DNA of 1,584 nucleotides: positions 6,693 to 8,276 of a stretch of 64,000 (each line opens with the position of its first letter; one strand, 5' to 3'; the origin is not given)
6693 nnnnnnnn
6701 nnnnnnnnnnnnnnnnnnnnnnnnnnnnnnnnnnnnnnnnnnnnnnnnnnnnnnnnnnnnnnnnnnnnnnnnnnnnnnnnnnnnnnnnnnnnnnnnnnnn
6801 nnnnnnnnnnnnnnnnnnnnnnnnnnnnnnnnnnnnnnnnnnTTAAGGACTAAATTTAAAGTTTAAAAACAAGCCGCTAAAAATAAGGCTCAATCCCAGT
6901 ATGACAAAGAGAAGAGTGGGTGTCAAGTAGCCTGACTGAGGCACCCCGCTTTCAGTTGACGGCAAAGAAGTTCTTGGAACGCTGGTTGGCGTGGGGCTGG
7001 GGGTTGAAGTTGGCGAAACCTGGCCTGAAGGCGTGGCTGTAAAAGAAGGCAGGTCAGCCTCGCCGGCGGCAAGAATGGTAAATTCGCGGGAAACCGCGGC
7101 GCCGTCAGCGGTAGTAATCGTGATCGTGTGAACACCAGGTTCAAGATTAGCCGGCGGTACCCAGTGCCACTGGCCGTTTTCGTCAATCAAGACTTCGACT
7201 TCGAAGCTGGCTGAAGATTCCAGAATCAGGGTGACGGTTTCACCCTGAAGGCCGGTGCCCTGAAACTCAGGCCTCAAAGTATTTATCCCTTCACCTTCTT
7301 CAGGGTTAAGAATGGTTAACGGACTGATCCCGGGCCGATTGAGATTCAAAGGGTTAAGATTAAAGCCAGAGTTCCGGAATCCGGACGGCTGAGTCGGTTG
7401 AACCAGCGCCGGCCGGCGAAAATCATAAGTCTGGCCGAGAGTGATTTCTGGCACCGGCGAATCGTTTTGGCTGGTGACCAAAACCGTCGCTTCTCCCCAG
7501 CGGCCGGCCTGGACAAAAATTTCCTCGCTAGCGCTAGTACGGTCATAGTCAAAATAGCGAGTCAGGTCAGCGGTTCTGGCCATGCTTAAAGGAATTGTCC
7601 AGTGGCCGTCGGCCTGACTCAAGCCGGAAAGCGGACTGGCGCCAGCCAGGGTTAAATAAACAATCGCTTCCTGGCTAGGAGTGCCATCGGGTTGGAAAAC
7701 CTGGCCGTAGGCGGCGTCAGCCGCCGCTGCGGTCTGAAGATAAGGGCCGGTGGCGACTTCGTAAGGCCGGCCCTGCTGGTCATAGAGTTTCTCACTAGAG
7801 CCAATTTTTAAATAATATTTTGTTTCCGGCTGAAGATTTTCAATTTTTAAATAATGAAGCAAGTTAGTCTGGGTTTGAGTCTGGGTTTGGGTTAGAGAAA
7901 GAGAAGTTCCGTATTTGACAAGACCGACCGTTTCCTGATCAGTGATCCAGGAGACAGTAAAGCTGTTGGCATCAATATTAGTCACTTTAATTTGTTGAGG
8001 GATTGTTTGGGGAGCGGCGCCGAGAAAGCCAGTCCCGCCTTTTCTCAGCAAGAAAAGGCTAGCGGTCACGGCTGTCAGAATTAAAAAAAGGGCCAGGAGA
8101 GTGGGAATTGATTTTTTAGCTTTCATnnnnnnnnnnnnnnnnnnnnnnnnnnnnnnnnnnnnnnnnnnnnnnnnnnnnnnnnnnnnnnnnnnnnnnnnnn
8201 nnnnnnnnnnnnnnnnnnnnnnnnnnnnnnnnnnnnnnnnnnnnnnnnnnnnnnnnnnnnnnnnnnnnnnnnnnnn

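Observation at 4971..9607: pilN-pilO pair transcriptionally fused to adhesin-like surface genes, with no pilM/pilP/pilQ nearby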

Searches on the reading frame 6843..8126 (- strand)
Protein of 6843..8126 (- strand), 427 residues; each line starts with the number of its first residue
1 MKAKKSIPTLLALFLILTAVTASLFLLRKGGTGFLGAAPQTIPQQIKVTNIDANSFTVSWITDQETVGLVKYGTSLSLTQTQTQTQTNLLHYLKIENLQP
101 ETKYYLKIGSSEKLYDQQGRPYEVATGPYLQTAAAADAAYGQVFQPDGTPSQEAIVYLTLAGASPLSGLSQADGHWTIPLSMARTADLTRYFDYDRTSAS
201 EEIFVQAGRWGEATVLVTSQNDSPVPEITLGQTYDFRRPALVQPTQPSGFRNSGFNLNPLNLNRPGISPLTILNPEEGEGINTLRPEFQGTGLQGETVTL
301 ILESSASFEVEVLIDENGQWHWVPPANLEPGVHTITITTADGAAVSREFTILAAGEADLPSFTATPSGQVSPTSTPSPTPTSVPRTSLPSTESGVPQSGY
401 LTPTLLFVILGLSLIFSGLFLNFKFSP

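Call 4: search_protein_families(library=pfam, proteins=[window:6843-8126:-], max_evalue=1)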
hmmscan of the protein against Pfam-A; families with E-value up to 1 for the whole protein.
window:6843-8126:- (427 aa): 6 families
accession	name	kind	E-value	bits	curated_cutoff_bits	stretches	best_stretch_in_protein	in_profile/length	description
PF16656.11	Pur_ac_phosph_N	-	1.1e-08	36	30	1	43-113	1-83/93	Purple acid Phosphatase, N-terminal domain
PF19077.6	Big_13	-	5e-08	33.8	27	1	281-346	24-90/102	Bacterial Ig-like domain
PF00041.27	fn3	-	4.6e-05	24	25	1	43-108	3-66/84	Fibronectin type III domain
PF13620.12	CarboxypepD_reg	-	0.00013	22.7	32.3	1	141-208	4-72/82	Carboxypeptidase regulatory-like domain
PF06832.18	BiPBP_C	-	0.045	14.1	26.8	0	315-347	59-88/90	Penicillin-Binding Protein C-terminus Family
PF19079.5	CFSR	-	0.44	11.3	27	0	331-344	17-30/49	Collagen-flanked surface repeat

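Call 5: search_protein_families(library=ncbifam, proteins=[window:6843-8126:-], max_evalue=1)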
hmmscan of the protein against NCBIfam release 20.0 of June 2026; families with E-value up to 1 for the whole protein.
window:6843-8126:- (427 aa): 6 families
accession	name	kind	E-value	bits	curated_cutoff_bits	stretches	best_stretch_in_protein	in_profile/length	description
NF033510.3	Ca_tandemer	repeat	2.4e-07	31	50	1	288-343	35-92/96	Ca2+-stabilized repeat-containing adhesin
NF040520.1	Ig_like_BLP2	equivalog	0.015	13.4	750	1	284-346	538-598/730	Ig-like repeat protein Blp2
NF052345.1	S_layer_anammox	exception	0.034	11.4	1400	1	286-388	1321-1415/1596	Kustd1514 family S-layer glycoprotein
NF053819.1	EF0750_LPXTG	subfamily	0.13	12.8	47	1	362-423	40-100/105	EF2685/EF0750 family sortase-dependent surface protein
TIGR04203.1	RPT_S_cricet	repeat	0.13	12.5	60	1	331-343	12-24/38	TIGR04203-type repeat-containing surface protein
NF047995.1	corrinoid_MtgC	exception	0.25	10.8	310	1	46-115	121-189/215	glycine betaine-specific corrinoid protein MtgC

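Call 33: search_solved_structures(query=A5, max_evalue=1)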
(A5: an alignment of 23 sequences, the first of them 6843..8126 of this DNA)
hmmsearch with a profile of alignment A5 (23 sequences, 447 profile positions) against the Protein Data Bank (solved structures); distinct sequences matched with E-value up to 1: 49.
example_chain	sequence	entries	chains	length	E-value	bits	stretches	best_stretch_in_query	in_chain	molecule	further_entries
2yn3_A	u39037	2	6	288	1.4e-08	37.4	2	326-364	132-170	PUTATIVE INNER MEMBRANE PROTEIN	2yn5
9ot8_A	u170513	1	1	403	1.3e-07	34.1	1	41-134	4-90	FN3con-9 - FN3con-41 fusion,Galectin-3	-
7e72_E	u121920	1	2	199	3.1e-06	29.6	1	42-123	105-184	Angiopoietin-1 receptor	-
5mya_A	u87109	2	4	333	5.7e-06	28.7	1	42-135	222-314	Angiopoietin-1 receptor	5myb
5utk_A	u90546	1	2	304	6.9e-06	28.5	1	42-125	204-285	Angiopoietin-1 receptor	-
3b83_A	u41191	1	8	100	1.2e-05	27.7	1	43-132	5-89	TEN-D3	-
1fnf_A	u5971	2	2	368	1.7e-05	27.2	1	39-116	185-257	FIBRONECTIN | Isoform 1 of Fibronectin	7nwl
3t1w_A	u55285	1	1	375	2e-05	26.9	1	40-116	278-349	four-domain fibronectin fragment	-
3teu_A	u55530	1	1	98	0.00013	24.3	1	42-115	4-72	Fibcon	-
4lxo_A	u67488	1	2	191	0.00015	24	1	41-116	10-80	Fibronectin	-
9p6s_C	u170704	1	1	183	0.00023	23.4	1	42-116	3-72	Fibronectin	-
5j7k_A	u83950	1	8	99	0.00039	22.7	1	43-133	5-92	FN3con-a-lys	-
5e53_A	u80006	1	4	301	0.00087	21.5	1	34-116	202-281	Contactin-1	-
5e4q_A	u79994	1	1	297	0.0012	21.1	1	46-120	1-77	Contactin-3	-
5i99_A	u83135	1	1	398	0.0016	20.7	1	42-120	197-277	Contactin-3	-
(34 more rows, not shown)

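Call 52: find_related_loci(query=A8, collection=metagenome_contigs, flank=6000)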
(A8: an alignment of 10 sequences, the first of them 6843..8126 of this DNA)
Query A8 (427 aa) in metagenome_contigs; peptide patterns used: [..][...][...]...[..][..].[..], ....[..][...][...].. (x = any residue, [..] = any of these).
252 stretches matched a pattern; 145 encode a relative of the query (tblastn E <= 1e-3); the best 80 are kept; 80 distinct loci.
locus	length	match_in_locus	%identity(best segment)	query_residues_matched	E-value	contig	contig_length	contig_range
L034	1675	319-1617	51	4-426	3e-145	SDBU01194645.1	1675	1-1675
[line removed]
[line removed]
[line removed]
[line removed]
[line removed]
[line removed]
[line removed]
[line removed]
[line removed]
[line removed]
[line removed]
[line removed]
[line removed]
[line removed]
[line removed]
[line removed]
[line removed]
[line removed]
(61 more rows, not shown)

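Call 55: predict_structure(alignment_id=A6)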
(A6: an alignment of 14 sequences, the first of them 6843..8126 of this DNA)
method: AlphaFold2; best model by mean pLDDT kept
length: 427 residues; sequences in the alignment: 14
mean_pLDDT: 66.2   pTM: 0.48
mean pLDDT of the five models: 66.2, 66.0, 63.5, 63.2, 57.7
residues with pLDDT >= 90: 24; 70-90: 213; 50-70: 91; < 50: 99
segments of 3 or more residues with pLDDT < 50: 1-3, 30-39, 239-268, 355-401, 424-427
pLDDT, mean of each block of 10 residues (from residue 1): 53 78 64 44 81 88 84 89 85 90 85 66 81 67 85 86 81 82 59 58 82 76 76 65 29 25 35 55 75 77 80 73 81 81 74 45 29 33 31 36 62 71 48
secondary structure, 60 per line:
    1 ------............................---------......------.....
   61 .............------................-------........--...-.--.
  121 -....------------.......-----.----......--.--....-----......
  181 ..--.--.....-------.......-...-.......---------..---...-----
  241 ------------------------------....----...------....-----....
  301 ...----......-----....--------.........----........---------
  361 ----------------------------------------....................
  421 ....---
elements in order: H7-34 E44-49 E56-73 E80-95 E103-110 E113-115 E122-125 E138-144 E155-160 E166-169 E175-179 H188-192 E200-206 E212-218 E233-235 E271-274 E279-281 E288-291 E297-303 E308-313 E319-322 E331-339 E344-351 H401-424

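Call 57: fold_search(model_id=the predicted structure, library=pdb)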
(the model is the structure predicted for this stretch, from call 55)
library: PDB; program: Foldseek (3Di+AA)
matches with E <= 10: 1882; with E <= 0.001: 232
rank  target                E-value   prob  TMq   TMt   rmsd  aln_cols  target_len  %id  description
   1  1zlg                  1.5e-08  1.00  0.15  0.10  25.1       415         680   10  Solution structure of the extracellular matrix protein anosmin-1 (released 2006-05-09)
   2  2yn5_A                4.0e-08  1.00  0.17  0.24  24.3       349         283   13  Structural insight into the giant calcium-binding adhesin SiiE: implications for the adhesion of Salmonella enterica t (released 2013-04-03)
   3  5e7l                  1.2e-07  1.00  0.17  0.23  22.2       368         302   10  Crystal structure of mouse CNTN2 FN1-FN3 domains (released 2016-08-31)
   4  2yn3_C                1.3e-07  1.00  0.17  0.24  23.9       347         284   12  Structural insight into the giant calcium-binding adhesin SiiE: implications for the adhesion of Salmonella enterica t (released 2013-04-03)
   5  4gh7_B                1.3e-07  1.00  0.16  0.23  21.9       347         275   12  Crystal structure of Anticalin N7A in complex with oncofetal fibronectin fragment Fn7B8 (released 2012-12-26)
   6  2yn3_A                1.5e-07  1.00  0.16  0.24  23.1       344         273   13  Structural insight into the giant calcium-binding adhesin SiiE: implications for the adhesion of Salmonella enterica t (released 2013-04-03)
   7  2yn5_B                2.1e-07  1.00  0.17  0.24  24.4       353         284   12  Structural insight into the giant calcium-binding adhesin SiiE: implications for the adhesion of Salmonella enterica t (released 2013-04-03)
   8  5e53_B                2.6e-07  1.00  0.15  0.21  21.8       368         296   10  Crystal structure of chicken CNTN1 FN1-FN3 domains (released 2016-08-31)
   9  5e53_D                2.9e-07  1.00  0.16  0.22  21.5       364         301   10  Crystal structure of chicken CNTN1 FN1-FN3 domains (released 2016-08-31)
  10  7mro                  3.1e-07  1.00  0.14  0.19  21.8       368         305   10  Zebrafish CNTN4 FN1-FN3 domains (released 2022-01-05)
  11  5e53_C                4.0e-07  1.00  0.16  0.23  20.8       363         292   11  Crystal structure of chicken CNTN1 FN1-FN3 domains (released 2016-08-31)
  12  6ru5_A                4.2e-07  1.00  0.16  0.11  21.7       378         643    9  human complement C3 in complex with the hC3Nb1 nanobody (released 2019-08-21)
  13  5e53_A                4.4e-07  1.00  0.15  0.21  21.6       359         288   10  Crystal structure of chicken CNTN1 FN1-FN3 domains (released 2016-08-31)
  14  9sv8_B                5.7e-07  1.00  0.15  0.11  21.8       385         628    8  Herpes simplex virus 2 delta28-73 glycoprotein C ectodomain in complex with C3b (released 2025-12-10)
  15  3hs0_A                6.0e-07  1.00  0.15  0.12  18.8       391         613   10  Cobra Venom Factor (CVF) in complex with human factor B (released 2009-07-07)
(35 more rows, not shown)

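Call 69: search_protein_families(library=ncbifam, alignment_id=A10, max_evalue=0.00001)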
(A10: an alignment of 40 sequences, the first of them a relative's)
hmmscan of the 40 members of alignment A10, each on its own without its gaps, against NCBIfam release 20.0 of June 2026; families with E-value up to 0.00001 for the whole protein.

A. member 1, L041:1443-2360:- (305 aa): 23 families
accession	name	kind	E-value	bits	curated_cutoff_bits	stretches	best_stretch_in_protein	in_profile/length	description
NF008956.1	PRK12299.1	equivalog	1.6e-25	89.8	300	1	27-232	116-326/327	GTPase ObgE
NF008955.0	PRK12297.1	equivalog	1.7e-24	86.5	406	1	70-244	160-341/429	GTPase ObgE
TIGR03594.1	GTPase_EngA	equivalog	2e-24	86.4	306.7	2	71-233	2-162/432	ribosome biogenesis GTPase Der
TIGR02729.1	Obg_CgtA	equivalog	1.5e-23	83.3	280.25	1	70-231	158-328/329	Obg family GTPase CgtA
TIGR00231.1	small_GTP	domain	4.5e-23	81.8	42.5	1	69-226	3-161/164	GTP-binding protein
NF000908.1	PRK00089.1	equivalog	1.4e-19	70.5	237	1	71-236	5-172/291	GTPase Era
TIGR00437.1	feoB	equivalog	1.6e-16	60.2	315.65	1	76-274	1-190/594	ferrous iron transport protein B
TIGR00436.1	era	equivalog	1.8e-15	57.1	116.25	1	72-237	3-169/270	GTPase Era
NF003661.0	PRK05291.1-3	equivalog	6.1e-15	55.5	380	1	37-232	188-371/448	tRNA uridine-5-carboxymethylaminomethyl(34) synthesis GTPase MnmE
TIGR03156.1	GTP_HflX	equivalog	1.1e-13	50.8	216.75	1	38-230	159-350/351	GTPase HflX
NF008954.1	PRK12296.1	equivalog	1.1e-13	50.5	377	1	70-170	160-267/470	GTPase ObgE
NF007171.0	PRK09602.1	subfamily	4.2e-13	48.9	387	1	70-106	3-39/397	YchF-related putative GTPase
TIGR03918.1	GTP_HydF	equivalog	4.6e-13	48.8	325.55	1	70-232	8-168/392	[FeFe] hydrogenase H-cluster maturation GTPase HydF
TIGR00450.1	mnmE_trmE_thdF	equivalog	1.8e-12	47.1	252.6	1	38-229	182-365/446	tRNA uridine-5-carboxymethylaminomethyl(34) synthesis GTPase MnmE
NF007105.0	PRK09554.1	equivalog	3.9e-11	41.8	683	1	70-192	4-129/772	Fe(2+) transporter permease subunit FeoB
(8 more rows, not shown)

B. families by the number of members that match (of 40 scanned): 190 families (the first 25 are shown)
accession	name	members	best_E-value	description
NF047440.1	LA3751_2_3_fam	3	1.5e-10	LA_3751/LA_3752 family putative glycosyltransferase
TIGR02072.1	BioC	2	2.7e-16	malonyl-ACP O-methyltransferase BioC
NF047649.1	MTase_UXPK_star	2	7.2e-16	methyltransferase/UXPK-star double selenoprotein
NF041536.1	ArsM_DUF2284_UU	2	1.6e-15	arsenite methyltransferase/DUF2284 domain selenoprotein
TIGR01934.1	MenG_MenH_UbiE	2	6e-15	ubiquinone/menaquinone biosynthesis methyltransferase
TIGR03019.1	pepcterm_femAB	2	6.5e-15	FemAB family XrtA/PEP-CTERM system-associated protein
NF041537.1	ArsM_AhpD_UU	2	2.1e-14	arsenite methyltransferase/AhpD domain selenoprotein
NF001244.0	PRK00216.1-5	2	3.6e-14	bifunctional demethylmenaquinone methyltransferase/2-methoxy-6-polyprenyl-1,4-benzoquinol methylase UbiE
NF001240.0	PRK00216.1-1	2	1.1e-12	bifunctional demethylmenaquinone methyltransferase/2-methoxy-6-polyprenyl-1,4-benzoquinol methylase UbiE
NF001243.0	PRK00216.1-4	2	3.3e-11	demethylmenaquinone methyltransferase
NF045882.1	PLipidMtase_Leg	2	6.2e-11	phospholipid N-methyltransferase PmtA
NF008823.0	PRK11873.1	2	6.3e-11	arsenite methyltransferase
NF052510.1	methyltran_MpqE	2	1.4e-10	methyl-plastoquinone biosynthesis methyltransferase MpqE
TIGR02752.1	MenG_heptapren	2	2.7e-10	demethylmenaquinone methyltransferase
NF046093.1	AZOBR_p60025_fam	2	1.5e-09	AZOBR_p60025 family cell surface glycopolymer formation protein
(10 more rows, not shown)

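Call 70: search_protein_families(library=pfam, proteins=[L065:1631-4543:+, L105:609-2549:+, L111:667-2595:-, L100:11047-13080:+, L065:629-1582:+], max_evalue=0.0001)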
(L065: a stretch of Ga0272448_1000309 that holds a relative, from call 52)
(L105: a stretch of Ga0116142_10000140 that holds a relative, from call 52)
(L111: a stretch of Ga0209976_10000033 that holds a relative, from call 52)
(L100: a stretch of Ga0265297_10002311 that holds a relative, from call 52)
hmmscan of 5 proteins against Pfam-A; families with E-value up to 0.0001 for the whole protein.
L065:1631-4543:+ (970 aa): 8 families
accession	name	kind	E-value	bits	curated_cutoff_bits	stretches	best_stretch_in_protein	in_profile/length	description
PF00580.27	UvrD-helicase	-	9.9e-78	262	23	1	9-297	1-271/271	UvrD/REP helicase N-terminal domain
PF13361.12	UvrD_C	-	9.5e-59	200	25.6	1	302-671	1-349/350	UvrD-like helicase C-terminal domain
PF12705.13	PDDEXK_1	-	8.2e-40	137.7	22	1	732-966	2-246/247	PD-(D/E)XK nuclease superfamily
PF13245.12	AAA_19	-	9.2e-21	74.9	25.1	1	13-280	1-132/134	AAA domain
PF13538.12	UvrD_C_2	-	1.9e-12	47.3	27.4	1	596-620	4-28/52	UvrD-like helicase C-terminal domain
PF10926.14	DUF2800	-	2.6e-07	30.6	21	1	854-968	120-234/368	Protein of unknown function (DUF2800)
PF13604.12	AAA_30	-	2e-06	28.1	27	1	8-75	1-68/191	AAA domain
PF01443.25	Viral_helicase1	-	5.6e-05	23.5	21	0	232-407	54-220/228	Viral superfamily 1 RNA helicase core domain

L105:609-2549:+ (646 aa): 1 family
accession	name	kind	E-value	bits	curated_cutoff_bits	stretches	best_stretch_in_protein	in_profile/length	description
PF01229.23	Glyco_hydro_39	-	1.6e-23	83.7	26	1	80-359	49-349/472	Glycosyl hydrolases family 39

L111:667-2595:- (642 aa): 7 families
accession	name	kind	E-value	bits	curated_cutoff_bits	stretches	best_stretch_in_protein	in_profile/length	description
PF00009.33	GTP_EFTU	-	2.5e-55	187.4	26.5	1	47-225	2-188/188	Elongation factor Tu GTP binding domain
PF06421.17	LepA_C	-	1.1e-42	144.9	29.7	1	532-637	1-106/107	GTP-binding protein LepA C-terminus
PF00679.30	EFG_C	-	1.5e-18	67.1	27.9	1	444-529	2-87/89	Elongation factor G C-terminus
PF03144.31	GTP_EFTU_D2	-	4.6e-08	33.8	30.3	1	248-318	1-73/73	Elongation factor Tu domain 2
PF00071.28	Ras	-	1.5e-05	25.1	21.6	1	92-223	26-160/162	Ras family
PF22042.2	EF-G_D2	-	4.5e-05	23.9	27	1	233-319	1-83/84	Elongation factor G domain 2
PF14492.12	EFG_III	-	4.9e-05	23.7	27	0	335-408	2-72/75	Elongation Factor G, domain III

L100:11047-13080:+ (677 aa): 1 family
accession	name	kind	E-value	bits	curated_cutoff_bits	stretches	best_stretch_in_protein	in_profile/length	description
PF10060.15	DUF2298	-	1.4e-101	341.3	27.8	2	49-426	2-389/488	Uncharacterized membrane protein (DUF2298)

L065:629-1582:+ (317 aa): 1 family
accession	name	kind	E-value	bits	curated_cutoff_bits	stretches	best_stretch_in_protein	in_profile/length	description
PF02646.22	RmuC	-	5e-56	190.4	26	1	44-312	7-283/291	RmuC family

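Call 81: search_protein_families(library=pfam, proteins=[L036:1-4140:+], max_evalue=0.01)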
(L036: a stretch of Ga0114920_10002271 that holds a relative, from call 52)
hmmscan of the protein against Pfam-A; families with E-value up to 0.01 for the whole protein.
L036:1-4140:+ (1379 aa): 3 families
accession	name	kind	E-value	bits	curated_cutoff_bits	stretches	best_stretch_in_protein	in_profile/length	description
PF13620.12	CarboxypepD_reg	-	3.7e-18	66.1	32.3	2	1117-1169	11-65/82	Carboxypeptidase regulatory-like domain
PF13715.12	CarbopepD_reg_2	-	1.4e-14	54.4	32.2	2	1117-1184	11-76/88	CarboxypepD_reg-like domain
PF08308.17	PEGA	-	6.4e-05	23.2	20.8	0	1153-1186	36-69/71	PEGA domain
